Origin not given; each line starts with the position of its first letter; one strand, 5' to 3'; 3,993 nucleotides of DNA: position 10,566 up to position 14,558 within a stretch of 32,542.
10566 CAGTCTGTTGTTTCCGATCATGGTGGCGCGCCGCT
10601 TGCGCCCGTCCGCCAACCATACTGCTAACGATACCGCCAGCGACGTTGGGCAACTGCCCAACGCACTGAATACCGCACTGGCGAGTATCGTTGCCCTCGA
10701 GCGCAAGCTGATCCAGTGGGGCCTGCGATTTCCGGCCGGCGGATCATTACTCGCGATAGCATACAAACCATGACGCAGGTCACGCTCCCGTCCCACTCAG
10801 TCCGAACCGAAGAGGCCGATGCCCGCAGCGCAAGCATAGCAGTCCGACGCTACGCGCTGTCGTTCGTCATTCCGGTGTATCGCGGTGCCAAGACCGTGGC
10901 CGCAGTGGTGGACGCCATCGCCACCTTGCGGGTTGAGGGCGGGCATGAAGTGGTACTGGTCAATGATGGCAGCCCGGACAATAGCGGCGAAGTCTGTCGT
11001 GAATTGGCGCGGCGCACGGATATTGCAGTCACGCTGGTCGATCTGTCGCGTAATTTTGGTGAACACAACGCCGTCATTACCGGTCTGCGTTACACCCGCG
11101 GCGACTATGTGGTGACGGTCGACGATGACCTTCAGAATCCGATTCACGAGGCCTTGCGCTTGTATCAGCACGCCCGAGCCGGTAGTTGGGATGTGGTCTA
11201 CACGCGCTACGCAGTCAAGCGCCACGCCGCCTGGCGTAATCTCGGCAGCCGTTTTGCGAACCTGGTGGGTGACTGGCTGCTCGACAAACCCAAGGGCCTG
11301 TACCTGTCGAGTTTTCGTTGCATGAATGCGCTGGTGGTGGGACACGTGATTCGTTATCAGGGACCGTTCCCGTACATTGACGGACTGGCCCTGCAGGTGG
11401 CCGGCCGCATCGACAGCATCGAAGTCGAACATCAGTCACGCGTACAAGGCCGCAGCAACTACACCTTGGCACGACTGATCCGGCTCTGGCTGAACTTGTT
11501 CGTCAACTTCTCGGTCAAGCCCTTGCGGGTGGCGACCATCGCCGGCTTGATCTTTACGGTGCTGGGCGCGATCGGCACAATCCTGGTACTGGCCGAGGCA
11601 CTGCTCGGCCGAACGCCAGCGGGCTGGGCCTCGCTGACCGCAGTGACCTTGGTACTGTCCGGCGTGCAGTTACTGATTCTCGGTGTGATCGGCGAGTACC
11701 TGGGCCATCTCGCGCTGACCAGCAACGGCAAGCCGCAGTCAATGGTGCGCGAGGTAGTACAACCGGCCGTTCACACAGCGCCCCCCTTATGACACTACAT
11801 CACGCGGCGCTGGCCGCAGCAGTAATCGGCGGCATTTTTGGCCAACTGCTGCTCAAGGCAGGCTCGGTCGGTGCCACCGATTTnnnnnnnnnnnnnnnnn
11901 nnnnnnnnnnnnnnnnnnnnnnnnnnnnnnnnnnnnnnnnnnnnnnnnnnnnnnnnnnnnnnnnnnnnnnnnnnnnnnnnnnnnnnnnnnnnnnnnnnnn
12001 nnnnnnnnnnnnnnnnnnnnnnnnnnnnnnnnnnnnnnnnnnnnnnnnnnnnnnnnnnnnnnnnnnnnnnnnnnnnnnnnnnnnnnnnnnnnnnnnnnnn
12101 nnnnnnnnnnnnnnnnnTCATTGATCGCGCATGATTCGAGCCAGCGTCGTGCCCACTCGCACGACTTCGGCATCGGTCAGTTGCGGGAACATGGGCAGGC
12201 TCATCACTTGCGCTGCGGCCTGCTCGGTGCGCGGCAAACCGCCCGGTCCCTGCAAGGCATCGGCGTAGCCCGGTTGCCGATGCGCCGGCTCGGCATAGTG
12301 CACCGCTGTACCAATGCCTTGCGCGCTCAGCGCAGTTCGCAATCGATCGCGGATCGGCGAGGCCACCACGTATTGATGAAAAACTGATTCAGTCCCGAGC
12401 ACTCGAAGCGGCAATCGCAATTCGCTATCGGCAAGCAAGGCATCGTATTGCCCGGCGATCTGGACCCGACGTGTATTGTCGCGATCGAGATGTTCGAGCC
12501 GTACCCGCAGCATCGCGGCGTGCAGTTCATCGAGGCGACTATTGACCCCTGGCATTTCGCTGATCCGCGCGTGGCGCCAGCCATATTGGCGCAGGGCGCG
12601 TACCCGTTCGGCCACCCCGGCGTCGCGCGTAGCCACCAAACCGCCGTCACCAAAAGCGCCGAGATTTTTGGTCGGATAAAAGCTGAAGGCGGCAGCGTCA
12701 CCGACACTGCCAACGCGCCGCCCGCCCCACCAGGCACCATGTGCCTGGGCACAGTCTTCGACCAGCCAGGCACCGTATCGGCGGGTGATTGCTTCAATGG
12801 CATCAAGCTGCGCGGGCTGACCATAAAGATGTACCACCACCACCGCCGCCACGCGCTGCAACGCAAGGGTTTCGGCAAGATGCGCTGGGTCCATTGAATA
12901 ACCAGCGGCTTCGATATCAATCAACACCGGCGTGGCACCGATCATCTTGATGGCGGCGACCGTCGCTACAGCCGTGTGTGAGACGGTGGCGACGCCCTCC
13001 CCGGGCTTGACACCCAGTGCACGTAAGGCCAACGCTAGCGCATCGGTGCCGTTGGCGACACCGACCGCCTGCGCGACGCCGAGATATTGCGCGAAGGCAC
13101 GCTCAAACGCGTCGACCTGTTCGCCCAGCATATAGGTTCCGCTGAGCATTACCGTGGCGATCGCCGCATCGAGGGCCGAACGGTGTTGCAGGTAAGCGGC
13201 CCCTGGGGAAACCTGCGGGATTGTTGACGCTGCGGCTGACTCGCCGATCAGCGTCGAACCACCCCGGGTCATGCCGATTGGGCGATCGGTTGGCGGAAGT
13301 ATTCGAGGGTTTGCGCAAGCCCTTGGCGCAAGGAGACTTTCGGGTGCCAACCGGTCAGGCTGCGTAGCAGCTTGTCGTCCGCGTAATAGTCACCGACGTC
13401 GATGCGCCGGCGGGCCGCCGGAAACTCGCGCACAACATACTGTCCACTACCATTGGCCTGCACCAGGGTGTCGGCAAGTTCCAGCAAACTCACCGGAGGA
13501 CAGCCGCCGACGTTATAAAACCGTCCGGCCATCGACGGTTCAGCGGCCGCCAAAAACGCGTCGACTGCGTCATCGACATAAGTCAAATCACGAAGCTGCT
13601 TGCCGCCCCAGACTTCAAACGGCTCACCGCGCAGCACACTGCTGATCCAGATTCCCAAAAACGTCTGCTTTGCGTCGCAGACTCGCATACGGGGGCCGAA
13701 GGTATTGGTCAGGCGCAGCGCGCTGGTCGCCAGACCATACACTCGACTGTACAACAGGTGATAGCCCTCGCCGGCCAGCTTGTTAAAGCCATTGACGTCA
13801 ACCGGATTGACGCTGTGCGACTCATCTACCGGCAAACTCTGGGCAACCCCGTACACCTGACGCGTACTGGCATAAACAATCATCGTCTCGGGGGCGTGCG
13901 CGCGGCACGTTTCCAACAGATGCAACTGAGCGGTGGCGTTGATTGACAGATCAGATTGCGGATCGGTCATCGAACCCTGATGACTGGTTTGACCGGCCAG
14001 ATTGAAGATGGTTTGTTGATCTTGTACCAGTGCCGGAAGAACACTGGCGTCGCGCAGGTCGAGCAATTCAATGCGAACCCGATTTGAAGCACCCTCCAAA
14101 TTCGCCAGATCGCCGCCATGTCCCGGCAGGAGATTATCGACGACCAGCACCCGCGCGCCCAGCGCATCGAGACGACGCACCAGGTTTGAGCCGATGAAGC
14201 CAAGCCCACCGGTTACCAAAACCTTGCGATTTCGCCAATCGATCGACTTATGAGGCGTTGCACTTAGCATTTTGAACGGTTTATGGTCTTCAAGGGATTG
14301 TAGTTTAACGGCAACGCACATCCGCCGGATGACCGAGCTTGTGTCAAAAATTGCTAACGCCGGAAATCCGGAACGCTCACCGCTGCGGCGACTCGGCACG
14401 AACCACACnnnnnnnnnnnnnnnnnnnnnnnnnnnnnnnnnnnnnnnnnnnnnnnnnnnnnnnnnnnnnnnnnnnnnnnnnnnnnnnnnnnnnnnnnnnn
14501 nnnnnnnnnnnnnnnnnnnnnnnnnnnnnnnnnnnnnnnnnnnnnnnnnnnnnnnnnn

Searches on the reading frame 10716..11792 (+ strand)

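Call 19: search_protein_families(library=pfam, proteins=[window:10716-11792:+], max_evalue=0.001)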
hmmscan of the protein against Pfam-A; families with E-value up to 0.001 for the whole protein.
window:10716-11792:+ (358 aa): 2 families
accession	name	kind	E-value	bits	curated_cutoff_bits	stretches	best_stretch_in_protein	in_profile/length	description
PF00535.33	Glycos_transf_2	-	5.1e-22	79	23.3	1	49-180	1-131/168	Glycosyl transferase family 2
PF13641.12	Glyco_tranf_2_3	-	8.3e-05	23.1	27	1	48-138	3-96/230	Glycosyltransferase like family 2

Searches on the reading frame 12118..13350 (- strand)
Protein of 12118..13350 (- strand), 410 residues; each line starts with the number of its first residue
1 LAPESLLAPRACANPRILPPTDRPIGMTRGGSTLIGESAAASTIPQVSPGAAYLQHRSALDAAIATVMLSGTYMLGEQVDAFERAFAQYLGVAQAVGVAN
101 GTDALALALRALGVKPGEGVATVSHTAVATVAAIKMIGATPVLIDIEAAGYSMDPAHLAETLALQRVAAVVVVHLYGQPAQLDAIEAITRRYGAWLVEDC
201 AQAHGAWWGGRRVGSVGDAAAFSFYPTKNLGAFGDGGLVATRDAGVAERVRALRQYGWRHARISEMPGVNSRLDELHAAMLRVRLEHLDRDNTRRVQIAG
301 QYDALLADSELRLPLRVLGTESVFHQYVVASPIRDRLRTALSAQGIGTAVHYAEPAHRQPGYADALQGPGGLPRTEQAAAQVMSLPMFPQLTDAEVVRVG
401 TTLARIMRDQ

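Call 19: search_protein_families(library=pfam, proteins=[window:12118-13350:-], max_evalue=0.001)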
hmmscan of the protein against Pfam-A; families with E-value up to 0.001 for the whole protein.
window:12118-13350:- (410 aa): 3 families
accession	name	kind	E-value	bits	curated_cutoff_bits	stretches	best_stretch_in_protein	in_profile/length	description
PF01041.23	DegT_DnrJ_EryC1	-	1.2e-103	347.6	19.8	1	61-403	8-359/360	DegT/DnrJ/EryC1/StrS aminotransferase family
PF01212.27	Beta_elim_lyase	-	1e-07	32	27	1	75-258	30-228/288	Beta-eliminating lyase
PF00155.27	Aminotran_1_2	-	0.00022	20.9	19.7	1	79-207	44-193/361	Aminotransferase class I and II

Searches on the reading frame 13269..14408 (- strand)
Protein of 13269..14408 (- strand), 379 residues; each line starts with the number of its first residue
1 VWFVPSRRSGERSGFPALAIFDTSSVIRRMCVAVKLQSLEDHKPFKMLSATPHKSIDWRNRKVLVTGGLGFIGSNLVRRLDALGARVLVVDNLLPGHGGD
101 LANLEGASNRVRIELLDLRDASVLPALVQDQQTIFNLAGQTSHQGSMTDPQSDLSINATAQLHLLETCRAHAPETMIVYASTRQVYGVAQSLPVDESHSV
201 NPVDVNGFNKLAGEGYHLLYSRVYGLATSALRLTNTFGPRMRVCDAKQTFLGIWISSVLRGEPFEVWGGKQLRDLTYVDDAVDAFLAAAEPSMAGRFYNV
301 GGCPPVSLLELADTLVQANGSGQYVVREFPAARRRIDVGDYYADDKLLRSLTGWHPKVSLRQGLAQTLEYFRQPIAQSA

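Call 19: search_protein_families(library=pfam, proteins=[window:13269-14408:-], max_evalue=0.001)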
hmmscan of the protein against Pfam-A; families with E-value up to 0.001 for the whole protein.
window:13269-14408:- (379 aa): 5 families
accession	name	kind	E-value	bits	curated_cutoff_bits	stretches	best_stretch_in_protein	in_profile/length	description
PF01370.27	Epimerase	-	3.1e-43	148.4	20.9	1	63-301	1-240/240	NAD dependent epimerase/dehydratase family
PF16363.11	GDP_Man_Dehyd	-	7e-38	131.3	27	1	64-366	1-331/332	GDP-mannose 4,6 dehydratase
PF04321.23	RmlD_sub_bind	-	1.7e-13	50.8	27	1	62-321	2-233/287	RmlD substrate binding domain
PF01073.25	3Beta_HSD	-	1.5e-10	41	22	1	64-320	1-269/280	3-beta hydroxysteroid dehydrogenase/isomerase family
PF02719.21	Polysacc_synt_2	-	0.00028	20.6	20.2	0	63-320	1-248/293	Polysaccharide biosynthesis protein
